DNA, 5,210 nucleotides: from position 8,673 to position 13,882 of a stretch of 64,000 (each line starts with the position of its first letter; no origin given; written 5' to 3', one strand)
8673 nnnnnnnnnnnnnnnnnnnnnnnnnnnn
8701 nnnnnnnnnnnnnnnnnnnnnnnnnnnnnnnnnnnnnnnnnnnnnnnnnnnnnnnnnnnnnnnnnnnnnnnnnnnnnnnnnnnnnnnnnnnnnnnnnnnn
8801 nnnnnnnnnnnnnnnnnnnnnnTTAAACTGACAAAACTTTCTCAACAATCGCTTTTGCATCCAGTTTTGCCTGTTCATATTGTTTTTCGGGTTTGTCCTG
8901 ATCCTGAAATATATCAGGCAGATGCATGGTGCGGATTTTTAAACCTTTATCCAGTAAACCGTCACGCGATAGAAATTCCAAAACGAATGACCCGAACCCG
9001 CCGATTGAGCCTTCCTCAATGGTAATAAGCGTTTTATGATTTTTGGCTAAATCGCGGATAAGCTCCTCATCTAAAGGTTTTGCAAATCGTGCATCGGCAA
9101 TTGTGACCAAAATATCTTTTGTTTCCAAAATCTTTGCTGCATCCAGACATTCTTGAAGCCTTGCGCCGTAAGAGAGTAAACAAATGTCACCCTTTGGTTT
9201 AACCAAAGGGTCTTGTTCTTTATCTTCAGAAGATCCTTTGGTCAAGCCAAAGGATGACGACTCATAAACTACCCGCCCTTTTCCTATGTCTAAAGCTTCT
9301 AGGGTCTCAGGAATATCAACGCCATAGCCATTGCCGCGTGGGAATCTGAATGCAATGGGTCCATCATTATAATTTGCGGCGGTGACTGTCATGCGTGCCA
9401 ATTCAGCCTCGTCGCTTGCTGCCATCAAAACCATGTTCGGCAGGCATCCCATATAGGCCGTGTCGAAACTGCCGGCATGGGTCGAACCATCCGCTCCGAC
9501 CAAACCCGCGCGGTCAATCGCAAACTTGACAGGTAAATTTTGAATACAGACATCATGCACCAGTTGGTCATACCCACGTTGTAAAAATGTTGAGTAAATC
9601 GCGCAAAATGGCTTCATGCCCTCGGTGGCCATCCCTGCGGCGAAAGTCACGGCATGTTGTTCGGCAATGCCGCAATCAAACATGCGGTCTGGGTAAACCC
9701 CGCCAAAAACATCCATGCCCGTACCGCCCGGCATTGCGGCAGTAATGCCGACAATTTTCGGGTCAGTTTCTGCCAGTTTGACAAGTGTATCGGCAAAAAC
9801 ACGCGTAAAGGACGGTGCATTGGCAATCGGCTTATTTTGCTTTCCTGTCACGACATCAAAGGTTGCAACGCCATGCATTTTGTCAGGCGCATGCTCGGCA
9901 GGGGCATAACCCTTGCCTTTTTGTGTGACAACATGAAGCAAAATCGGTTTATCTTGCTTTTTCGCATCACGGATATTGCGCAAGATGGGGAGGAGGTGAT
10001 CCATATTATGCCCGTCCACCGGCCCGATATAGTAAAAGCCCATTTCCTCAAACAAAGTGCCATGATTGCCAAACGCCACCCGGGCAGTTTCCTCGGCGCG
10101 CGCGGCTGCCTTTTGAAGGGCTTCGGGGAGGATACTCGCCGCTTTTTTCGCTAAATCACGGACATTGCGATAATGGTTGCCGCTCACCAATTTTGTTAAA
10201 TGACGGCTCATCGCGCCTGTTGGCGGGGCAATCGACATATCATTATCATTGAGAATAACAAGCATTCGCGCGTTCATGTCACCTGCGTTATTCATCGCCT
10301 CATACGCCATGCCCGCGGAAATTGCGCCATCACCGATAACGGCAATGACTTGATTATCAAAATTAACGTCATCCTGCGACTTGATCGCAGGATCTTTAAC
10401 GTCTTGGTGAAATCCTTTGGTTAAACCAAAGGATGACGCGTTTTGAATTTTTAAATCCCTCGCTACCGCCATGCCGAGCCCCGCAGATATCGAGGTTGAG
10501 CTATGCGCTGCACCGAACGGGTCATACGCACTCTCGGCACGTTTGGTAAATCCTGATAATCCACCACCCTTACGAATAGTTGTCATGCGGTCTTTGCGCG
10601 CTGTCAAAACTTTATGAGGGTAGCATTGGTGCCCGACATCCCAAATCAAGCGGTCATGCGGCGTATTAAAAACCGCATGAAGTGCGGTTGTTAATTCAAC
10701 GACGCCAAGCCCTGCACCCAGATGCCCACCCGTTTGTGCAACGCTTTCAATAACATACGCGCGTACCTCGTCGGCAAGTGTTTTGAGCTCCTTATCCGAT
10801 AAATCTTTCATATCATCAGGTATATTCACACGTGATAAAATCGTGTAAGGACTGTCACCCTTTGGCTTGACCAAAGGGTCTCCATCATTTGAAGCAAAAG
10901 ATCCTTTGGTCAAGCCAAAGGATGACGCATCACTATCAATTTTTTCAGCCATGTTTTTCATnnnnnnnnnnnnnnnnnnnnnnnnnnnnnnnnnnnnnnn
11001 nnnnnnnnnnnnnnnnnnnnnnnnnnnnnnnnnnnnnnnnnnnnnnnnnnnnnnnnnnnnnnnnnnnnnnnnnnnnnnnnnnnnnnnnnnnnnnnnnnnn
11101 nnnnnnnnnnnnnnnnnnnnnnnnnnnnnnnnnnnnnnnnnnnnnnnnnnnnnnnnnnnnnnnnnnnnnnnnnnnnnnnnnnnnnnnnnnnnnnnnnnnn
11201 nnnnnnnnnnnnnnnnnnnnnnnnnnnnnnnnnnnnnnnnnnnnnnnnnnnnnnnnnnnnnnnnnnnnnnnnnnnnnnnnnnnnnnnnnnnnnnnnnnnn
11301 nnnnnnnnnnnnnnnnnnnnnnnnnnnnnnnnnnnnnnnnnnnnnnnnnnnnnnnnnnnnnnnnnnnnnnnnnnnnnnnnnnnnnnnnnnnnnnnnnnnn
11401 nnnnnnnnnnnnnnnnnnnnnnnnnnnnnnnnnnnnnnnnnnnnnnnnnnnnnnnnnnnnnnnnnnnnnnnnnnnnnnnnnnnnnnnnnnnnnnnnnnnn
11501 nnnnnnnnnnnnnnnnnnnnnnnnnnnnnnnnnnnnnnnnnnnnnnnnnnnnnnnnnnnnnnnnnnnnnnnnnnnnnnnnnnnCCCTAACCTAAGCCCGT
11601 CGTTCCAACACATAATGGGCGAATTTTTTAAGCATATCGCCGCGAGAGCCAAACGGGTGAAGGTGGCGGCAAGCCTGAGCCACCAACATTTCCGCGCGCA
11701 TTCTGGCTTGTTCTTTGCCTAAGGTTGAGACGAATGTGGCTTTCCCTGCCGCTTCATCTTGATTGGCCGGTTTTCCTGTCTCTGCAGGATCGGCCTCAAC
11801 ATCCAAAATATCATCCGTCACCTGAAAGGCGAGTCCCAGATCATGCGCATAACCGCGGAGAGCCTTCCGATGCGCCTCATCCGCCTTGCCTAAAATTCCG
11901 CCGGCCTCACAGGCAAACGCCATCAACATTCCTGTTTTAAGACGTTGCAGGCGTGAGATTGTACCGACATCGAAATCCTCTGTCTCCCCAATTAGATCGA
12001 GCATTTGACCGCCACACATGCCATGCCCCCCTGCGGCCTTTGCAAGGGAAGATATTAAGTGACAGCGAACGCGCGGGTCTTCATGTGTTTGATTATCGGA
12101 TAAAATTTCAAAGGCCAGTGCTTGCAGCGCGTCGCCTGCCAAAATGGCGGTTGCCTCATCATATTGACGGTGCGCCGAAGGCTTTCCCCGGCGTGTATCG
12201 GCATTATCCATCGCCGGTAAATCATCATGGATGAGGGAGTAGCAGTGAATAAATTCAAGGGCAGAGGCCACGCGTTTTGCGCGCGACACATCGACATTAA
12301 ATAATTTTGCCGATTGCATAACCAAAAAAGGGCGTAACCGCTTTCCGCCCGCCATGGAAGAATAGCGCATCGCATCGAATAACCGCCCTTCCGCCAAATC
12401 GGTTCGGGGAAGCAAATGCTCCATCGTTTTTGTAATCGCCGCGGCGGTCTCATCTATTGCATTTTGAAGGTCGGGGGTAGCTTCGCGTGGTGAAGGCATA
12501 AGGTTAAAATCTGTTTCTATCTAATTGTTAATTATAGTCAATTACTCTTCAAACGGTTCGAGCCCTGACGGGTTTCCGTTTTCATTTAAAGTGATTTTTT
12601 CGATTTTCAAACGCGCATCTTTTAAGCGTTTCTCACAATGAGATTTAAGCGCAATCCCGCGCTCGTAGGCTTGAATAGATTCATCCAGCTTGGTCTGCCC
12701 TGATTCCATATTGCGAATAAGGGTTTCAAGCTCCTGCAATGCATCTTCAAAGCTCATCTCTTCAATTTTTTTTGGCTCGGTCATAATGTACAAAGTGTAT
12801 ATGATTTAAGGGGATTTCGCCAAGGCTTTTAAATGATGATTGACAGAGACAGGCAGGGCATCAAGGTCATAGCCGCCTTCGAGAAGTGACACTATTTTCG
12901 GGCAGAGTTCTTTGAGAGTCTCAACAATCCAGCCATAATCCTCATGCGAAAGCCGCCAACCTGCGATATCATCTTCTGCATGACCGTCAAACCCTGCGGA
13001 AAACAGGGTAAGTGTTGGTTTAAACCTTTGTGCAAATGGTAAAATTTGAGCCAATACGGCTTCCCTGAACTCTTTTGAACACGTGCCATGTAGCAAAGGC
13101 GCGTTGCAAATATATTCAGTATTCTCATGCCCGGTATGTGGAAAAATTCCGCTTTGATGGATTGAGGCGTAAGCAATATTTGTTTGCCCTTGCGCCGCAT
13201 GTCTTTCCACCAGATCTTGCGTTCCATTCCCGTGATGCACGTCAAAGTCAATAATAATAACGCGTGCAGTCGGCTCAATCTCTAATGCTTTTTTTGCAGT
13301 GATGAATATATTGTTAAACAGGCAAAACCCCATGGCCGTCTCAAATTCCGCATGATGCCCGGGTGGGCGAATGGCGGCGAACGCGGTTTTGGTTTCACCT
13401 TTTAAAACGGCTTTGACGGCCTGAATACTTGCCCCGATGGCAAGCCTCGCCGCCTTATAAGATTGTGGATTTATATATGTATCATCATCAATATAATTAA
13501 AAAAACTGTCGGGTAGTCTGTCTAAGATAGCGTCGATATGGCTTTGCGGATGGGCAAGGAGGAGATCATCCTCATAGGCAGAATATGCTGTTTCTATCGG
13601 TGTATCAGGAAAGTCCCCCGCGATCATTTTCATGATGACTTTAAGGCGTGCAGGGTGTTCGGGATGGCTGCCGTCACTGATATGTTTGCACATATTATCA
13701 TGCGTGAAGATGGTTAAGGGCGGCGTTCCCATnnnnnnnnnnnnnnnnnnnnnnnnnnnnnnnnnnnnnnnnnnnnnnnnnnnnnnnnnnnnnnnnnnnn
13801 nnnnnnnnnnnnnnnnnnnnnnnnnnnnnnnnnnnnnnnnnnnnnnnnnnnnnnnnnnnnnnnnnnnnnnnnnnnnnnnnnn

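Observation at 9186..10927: Three palindromic mini-elements inserted in frame in the essential dxs gene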

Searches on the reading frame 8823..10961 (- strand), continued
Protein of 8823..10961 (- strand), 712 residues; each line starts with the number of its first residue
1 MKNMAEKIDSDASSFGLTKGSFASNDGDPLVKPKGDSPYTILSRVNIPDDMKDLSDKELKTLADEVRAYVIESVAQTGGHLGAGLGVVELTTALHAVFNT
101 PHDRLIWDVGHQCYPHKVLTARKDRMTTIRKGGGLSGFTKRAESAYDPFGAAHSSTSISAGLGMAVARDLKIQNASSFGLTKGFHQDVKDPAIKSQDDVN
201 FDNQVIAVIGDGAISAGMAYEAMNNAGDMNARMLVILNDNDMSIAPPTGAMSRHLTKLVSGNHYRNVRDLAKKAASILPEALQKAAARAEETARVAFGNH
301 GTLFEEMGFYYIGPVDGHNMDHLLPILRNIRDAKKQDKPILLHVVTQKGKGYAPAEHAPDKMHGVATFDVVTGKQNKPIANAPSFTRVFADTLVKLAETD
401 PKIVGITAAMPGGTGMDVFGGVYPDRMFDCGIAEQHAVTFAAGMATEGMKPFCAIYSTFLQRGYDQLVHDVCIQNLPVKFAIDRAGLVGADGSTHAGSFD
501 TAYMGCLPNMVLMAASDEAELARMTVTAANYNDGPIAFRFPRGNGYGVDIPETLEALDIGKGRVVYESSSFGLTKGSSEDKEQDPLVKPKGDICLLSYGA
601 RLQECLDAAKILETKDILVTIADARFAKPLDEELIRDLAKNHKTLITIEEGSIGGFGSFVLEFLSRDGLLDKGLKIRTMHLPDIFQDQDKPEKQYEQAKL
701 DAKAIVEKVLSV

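Call 51: predict_structure(alignment_id=A4)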
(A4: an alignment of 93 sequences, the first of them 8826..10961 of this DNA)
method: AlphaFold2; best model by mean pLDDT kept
length: 712 residues; sequences in the alignment: 93
mean_pLDDT: 77.9   pTM: 0.79
mean pLDDT of the five models: 77.9, 76.3, 75.2, 73.9, 73.8
residues with pLDDT >= 90: 298; 70-90: 197; 50-70: 117; < 50: 100
segments of 3 or more residues with pLDDT < 50: 1-5, 15-36, 183-185, 194-198, 244-252, 254-256, 258-265, 296-300, 360-379, 487-490, 572-576, 583-585
pLDDT, mean of each block of 10 residues (from residue 1): 50 45 39 55 95 97 95 82 87 95 86 89 81 73 85 79 90 76 49 51 86 61 66 85 47 46 49 69 67 46 69 89 93 84 83 63 31 37 88 97 88 85 89 82 95 86 88 94 65 61 91 95 98 95 87 95 90 50 53 90 94 94 95 97 94 92 97 94 70 80 95 94
secondary structure, 60 per line:
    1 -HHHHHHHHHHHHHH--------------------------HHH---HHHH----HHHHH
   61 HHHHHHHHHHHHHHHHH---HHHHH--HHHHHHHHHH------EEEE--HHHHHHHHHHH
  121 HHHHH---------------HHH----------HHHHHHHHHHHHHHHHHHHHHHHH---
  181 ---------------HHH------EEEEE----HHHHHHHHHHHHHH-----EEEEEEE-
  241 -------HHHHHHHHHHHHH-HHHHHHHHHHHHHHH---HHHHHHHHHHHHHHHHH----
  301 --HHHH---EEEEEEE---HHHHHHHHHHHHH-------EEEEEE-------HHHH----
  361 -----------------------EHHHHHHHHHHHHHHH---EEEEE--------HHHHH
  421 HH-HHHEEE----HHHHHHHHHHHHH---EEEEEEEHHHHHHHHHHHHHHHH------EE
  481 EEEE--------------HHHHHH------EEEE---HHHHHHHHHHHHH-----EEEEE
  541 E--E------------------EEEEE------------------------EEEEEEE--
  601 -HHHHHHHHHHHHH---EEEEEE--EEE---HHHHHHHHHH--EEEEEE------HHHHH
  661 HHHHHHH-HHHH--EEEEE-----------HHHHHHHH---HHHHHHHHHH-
elements in order (helices of 4 or more, strands of 3 or more residues): H2-15 H48-51 H56-77 H81-85 H88-97 E104-107 H110-125 H154-177 E205-209 H214-227 E233-239 H248-260 H262-276 H280-296 H303-306 E310-316 H320-332 E340-345 H353-356 H385-399 E403-407 H416-422 E427-429 H434-446 E450-456 H457-472 E479-484 H499-504 E511-514 H518-530 E536-541 E563-567 E592-598 H602-614 E618-623 E626-628 H632-641 E644-649 H656-667 H669-672 E675-679 H691-698 H702-711

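Call 86: list_cluster_members(proteins=[P0001, P0121])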
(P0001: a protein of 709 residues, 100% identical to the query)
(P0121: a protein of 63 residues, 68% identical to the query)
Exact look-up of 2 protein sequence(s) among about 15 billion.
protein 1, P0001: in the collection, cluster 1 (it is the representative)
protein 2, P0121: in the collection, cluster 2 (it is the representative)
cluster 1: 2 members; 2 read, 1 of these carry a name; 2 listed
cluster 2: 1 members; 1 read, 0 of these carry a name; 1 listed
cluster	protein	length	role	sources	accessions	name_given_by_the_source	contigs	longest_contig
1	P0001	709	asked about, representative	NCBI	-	-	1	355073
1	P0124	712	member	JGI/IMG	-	1-deoxy-D-xylulose-5-phosphate synthase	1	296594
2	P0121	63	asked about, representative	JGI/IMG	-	-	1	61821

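Call 87: find_encoding_contigs(protein=window:8823-10961:-, flank=1000, max_places=4)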
Protein window:8823-10961:- (712 aa): no gene with exactly this product is on record in the collection.

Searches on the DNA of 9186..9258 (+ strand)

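Call 56: build_rna_model(alignment_id=A5, structure=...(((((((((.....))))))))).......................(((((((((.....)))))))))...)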
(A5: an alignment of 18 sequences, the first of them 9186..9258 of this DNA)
Model R1 built from alignment A5 (18 sequences, 75 columns); structure: as given.
model positions 71; base pairs 18; branch points 1; effective number of sequences 2.15; information 0.793 bits per position. Calibrated on 0.2 Mb of random sequence (short: E-values are rough).
structure used (alignment columns):
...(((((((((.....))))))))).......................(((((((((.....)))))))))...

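Call 57: search_with_rna_model(model_id=R1, source=window, filters=off, max_evalue=10)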
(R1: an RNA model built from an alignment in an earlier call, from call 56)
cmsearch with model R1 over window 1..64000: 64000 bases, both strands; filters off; matches with E-value up to 10: 31.
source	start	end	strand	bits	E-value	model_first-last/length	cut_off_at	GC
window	10854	10926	+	84.7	1.8e-22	1-71/71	no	0.47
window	10854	10926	-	84.6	1.9e-22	1-71/71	no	0.47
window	9186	9258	+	83.5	3.9e-22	1-71/71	no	0.42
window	10368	10437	+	81.7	1.3e-21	1-71/71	no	0.44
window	9186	9258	-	80.5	2.9e-21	1-71/71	no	0.42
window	10368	10437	-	69.9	3.4e-18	1-71/71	no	0.44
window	51264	51331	-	25.2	3e-05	1-71/71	no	0.49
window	51261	51331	+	22.7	0.00016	1-71/71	no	0.51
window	41278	41349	-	16.1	0.013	1-71/71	no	0.51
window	41278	41349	+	15.4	0.02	1-71/71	no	0.51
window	33284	33363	+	12.7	0.12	1-71/71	no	0.51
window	26675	26728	+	12.1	0.19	1-71/71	no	0.37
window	33284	33363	-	12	0.2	1-71/71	no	0.51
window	45950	46033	-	9.4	1.1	1-71/71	no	0.44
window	24871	24931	-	8.7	1.8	1-71/71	no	0.34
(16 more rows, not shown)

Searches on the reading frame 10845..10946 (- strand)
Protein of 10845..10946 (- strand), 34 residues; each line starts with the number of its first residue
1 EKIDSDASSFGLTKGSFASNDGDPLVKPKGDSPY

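Call 77: search_protein_representatives(protein=window:10845-10946:-)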
Query: 34 residues. Proteins with E-value up to 0.001 (for the whole library): 2; up to 1e-10: 0; up to 1e-30: 0. The best 2 are listed.
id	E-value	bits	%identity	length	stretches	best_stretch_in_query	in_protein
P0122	9.3e-05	37.5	49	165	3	12-31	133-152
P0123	4.9e-04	35.3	63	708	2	13-29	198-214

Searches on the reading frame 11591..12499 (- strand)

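Call 73: search_protein_families(library=pfam, proteins=[window:11591-12499:-], max_evalue=0.001)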
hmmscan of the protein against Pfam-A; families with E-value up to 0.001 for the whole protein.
window:11591-12499:- (302 aa): 1 family
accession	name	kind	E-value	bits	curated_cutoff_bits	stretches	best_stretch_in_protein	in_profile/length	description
PF00348.22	polyprenyl_synt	-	8.2e-57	192.7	27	1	40-266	4-223/251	Polyprenyl synthetase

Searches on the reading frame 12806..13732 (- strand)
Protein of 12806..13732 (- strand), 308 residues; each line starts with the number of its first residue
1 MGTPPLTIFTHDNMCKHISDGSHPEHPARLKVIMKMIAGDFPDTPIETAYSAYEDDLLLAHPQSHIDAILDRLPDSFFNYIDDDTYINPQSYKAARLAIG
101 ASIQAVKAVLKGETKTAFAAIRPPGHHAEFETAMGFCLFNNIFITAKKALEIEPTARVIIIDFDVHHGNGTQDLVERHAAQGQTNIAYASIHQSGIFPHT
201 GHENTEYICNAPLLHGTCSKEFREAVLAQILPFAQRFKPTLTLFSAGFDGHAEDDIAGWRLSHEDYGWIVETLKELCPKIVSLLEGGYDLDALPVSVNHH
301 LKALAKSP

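Call 73: search_protein_families(library=pfam, proteins=[window:12806-13732:-], max_evalue=0.001)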
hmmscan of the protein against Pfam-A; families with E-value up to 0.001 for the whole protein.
window:12806-13732:- (308 aa): 1 family
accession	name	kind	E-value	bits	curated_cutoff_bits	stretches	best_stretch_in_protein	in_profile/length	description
PF00850.24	Hist_deacetyl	-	2.4e-75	254.1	27.9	1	23-304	1-298/298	Histone deacetylase domain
